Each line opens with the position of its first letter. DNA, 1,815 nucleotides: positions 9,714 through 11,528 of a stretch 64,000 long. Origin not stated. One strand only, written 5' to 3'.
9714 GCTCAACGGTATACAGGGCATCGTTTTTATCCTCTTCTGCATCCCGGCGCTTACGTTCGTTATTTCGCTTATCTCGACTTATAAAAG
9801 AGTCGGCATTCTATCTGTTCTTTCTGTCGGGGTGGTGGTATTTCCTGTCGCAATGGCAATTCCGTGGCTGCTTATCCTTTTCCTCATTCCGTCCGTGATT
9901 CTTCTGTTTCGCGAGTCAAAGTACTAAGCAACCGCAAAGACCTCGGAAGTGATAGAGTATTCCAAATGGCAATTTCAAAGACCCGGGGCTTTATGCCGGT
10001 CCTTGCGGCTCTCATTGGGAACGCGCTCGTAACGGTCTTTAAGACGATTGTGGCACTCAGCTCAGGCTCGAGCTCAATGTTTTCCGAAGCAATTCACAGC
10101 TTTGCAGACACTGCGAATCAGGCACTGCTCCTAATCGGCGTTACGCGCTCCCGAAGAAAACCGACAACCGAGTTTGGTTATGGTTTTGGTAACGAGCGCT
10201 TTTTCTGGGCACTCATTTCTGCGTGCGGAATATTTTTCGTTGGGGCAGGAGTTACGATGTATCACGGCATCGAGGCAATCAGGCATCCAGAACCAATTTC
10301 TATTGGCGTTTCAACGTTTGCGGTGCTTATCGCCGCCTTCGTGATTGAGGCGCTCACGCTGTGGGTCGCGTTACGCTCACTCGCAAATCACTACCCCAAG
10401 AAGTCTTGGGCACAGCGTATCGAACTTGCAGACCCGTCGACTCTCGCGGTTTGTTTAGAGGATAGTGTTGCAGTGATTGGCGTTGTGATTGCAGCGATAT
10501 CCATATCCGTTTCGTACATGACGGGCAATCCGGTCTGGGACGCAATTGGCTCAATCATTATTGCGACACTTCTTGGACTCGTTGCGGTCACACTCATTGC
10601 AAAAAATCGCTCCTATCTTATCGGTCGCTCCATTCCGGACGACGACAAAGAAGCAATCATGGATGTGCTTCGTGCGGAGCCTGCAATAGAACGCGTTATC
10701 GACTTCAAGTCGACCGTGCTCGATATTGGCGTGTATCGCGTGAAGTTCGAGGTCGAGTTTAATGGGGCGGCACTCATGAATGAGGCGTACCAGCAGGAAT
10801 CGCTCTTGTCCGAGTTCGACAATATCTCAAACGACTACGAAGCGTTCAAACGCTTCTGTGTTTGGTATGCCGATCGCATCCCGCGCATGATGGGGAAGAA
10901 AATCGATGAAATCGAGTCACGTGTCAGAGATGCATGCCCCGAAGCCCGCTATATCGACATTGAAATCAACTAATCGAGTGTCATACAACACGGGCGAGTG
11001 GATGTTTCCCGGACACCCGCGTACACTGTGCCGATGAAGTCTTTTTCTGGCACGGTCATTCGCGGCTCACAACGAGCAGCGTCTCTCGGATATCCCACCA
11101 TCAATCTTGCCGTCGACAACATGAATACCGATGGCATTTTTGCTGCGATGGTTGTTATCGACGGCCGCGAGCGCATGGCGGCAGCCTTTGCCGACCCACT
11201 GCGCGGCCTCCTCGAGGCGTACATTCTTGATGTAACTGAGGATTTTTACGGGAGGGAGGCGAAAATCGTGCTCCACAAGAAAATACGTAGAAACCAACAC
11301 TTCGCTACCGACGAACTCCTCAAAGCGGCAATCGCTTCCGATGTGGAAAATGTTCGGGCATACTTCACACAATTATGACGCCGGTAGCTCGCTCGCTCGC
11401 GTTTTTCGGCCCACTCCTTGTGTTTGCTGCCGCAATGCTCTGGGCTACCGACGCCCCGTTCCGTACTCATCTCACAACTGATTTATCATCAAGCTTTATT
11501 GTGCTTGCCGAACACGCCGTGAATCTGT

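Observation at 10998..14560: Chimeric flavin cofactor module: bacterial riboflavin kinase + archaeal RibL-type FAD synthetase + ribE/ribH, interleaved with a DMT transporter and an EEP phosphatase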

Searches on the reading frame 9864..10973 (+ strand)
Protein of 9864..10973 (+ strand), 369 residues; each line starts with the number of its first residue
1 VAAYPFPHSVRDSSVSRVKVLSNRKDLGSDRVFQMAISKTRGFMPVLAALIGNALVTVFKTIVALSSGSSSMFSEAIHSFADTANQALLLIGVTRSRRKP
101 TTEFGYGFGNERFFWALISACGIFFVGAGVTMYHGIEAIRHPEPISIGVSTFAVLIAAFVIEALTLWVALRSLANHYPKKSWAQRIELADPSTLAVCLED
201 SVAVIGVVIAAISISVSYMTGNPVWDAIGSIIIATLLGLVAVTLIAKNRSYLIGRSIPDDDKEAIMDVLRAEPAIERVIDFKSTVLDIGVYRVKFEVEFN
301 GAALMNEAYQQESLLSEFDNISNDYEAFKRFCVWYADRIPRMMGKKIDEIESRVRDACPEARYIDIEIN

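Call 3: search_protein_families(library=pfam, proteins=[window:9864-10973:+], max_evalue=0.01)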
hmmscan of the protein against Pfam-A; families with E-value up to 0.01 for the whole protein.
window:9864-10973:+ (369 aa): 1 family
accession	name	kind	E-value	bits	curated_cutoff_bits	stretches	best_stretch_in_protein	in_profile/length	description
PF01545.26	Cation_efflux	-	6e-33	114.7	26.6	1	47-252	2-197/198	Cation efflux family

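Call 4: search_protein_families(library=ncbifam, proteins=[window:9864-10973:+], max_evalue=0.01)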
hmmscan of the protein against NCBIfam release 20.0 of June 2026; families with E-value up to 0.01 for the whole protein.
window:9864-10973:+ (369 aa): 9 families
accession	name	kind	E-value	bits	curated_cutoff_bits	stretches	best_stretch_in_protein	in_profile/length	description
TIGR01297.1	CDF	superfamily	1.1e-34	120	82.35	1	46-308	5-260/285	cation diffusion facilitator family transporter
NF033616.1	CDF_MamB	equivalog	1.5e-16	60.8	350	1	48-284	11-233/284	magnetosome biogenesis CDF transporter MamB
NF050169.1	CatEfflxFieF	equivalog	1.6e-12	47.3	420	1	48-284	10-232/282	cation efflux pump FieF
NF033615.1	CDF_MamM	equivalog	3e-11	43.1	350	1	48-285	14-239/290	magnetosome biogenesis CDF transporter MamM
NF002923.0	PRK03557.1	equivalog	2.1e-10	40.4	408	1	46-247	21-207/313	CDF family zinc transporter ZitB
NF040994.1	MamV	equivalog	1.4e-09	37.5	500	1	54-282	22-235/319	CDF transporter MamV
NF052602.1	Zn_efflux_Cdf31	equivalog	6.1e-09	35.7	460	1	47-254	11-212/299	CDF family zinc efflux transporter Cdf31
NF007064.0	PRK09509.1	equivalog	2.2e-07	30.2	447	1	47-283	14-236/300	CDF family cation-efflux transporter FieF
NF052621.1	MngEfTpMntE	equivalog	1.6e-05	24.5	500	1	54-270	14-217/293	manganese efflux transporter MntE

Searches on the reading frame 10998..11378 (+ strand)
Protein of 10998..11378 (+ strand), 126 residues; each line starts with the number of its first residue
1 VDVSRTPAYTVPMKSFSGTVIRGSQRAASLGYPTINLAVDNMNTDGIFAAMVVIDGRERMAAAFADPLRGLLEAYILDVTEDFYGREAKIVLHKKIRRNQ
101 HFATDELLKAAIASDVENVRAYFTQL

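Call 3: search_protein_families(library=pfam, proteins=[window:10998-11378:+], max_evalue=0.01)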
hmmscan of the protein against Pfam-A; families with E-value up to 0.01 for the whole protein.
window:10998-11378:+ (126 aa): 1 family
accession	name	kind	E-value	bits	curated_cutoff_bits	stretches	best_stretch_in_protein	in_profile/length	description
PF01687.23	Flavokinase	-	1.8e-22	80.3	19.6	1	15-123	6-124/124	Riboflavin kinase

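Call 4: search_protein_families(library=ncbifam, proteins=[window:10998-11378:+], max_evalue=0.01)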
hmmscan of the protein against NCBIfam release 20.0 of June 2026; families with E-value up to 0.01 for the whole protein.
window:10998-11378:+ (126 aa): 7 families
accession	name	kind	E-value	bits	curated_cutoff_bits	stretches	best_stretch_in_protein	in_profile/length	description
NF004159.0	PRK05627.1-2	equivalog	1.2e-17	64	306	1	16-125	190-309/326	bifunctional riboflavin kinase/FAD synthetase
NF004160.0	PRK05627.1-3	equivalog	1.1e-16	60.4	295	1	16-123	194-319/325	bifunctional riboflavin kinase/FAD synthetase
TIGR00083.1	ribF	equivalog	4e-16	59.3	184.35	1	17-123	172-289/290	riboflavin biosynthesis protein RibF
NF004163.0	PRK05627.1-6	equivalog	3.2e-15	56.1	315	1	16-125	191-309/313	bifunctional riboflavin kinase/FAD synthetase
NF004162.0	PRK05627.1-5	equivalog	2.8e-13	50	241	1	16-124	184-300/304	bifunctional riboflavin kinase/FAD synthetase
NF004161.0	PRK05627.1-4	equivalog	7.2e-11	41.6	461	1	16-125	192-313/324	bifunctional riboflavin kinase/FAD synthetase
NF004158.0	PRK05627.1-1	equivalog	7.8e-09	35.3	396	1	17-117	189-298/304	bifunctional riboflavin kinase/FAD synthetase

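Call 67: search_solved_structures(query=window:11034-11375:+, max_evalue=0.001, show_alignments=1)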
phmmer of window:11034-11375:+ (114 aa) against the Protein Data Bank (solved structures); distinct sequences matched with E-value up to 0.001: 10.
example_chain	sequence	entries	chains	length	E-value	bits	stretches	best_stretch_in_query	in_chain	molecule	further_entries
5a88_A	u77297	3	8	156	2.3e-06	31.1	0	29-112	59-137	RIBOFLAVIN BIOSYNTHESIS PROTEIN RIBF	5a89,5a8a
5fo0_A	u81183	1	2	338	1.1e-05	28.9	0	29-112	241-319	RIBOFLAVIN BIOSYNTHESIS PROTEIN RIBF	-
4uze_A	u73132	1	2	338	1.5e-05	28.5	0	29-112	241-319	RIBOFLAVIN BIOSYNTHESIS PROTEIN RIBF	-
2x0k_A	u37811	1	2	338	1.6e-05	28.4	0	29-112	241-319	RIBOFLAVIN BIOSYNTHESIS PROTEIN RIBF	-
4uzf_A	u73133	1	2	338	1.6e-05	28.4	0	29-112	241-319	RIBOFLAVIN BIOSYNTHESIS PROTEIN RIBF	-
5fnz_A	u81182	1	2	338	1.9e-05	28.2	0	29-112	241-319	RIBOFLAVIN BIOSYNTHESIS PROTEIN RIBF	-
3zug_A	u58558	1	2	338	4e-05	27.1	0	29-112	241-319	RIBOFLAVIN BIOSYNTHESIS PROTEIN RIBF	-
1mrz_A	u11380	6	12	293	4.3e-05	27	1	6-109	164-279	Riboflavin kinase/FMN adenylyltransferase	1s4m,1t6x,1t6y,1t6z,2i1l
5fo1_A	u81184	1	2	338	9.7e-05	25.9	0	29-112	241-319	RIBOFLAVIN BIOSYNTHESIS PROTEIN RIBF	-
3op1_A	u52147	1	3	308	0.00023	24.7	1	5-105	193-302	Macrolide-efflux protein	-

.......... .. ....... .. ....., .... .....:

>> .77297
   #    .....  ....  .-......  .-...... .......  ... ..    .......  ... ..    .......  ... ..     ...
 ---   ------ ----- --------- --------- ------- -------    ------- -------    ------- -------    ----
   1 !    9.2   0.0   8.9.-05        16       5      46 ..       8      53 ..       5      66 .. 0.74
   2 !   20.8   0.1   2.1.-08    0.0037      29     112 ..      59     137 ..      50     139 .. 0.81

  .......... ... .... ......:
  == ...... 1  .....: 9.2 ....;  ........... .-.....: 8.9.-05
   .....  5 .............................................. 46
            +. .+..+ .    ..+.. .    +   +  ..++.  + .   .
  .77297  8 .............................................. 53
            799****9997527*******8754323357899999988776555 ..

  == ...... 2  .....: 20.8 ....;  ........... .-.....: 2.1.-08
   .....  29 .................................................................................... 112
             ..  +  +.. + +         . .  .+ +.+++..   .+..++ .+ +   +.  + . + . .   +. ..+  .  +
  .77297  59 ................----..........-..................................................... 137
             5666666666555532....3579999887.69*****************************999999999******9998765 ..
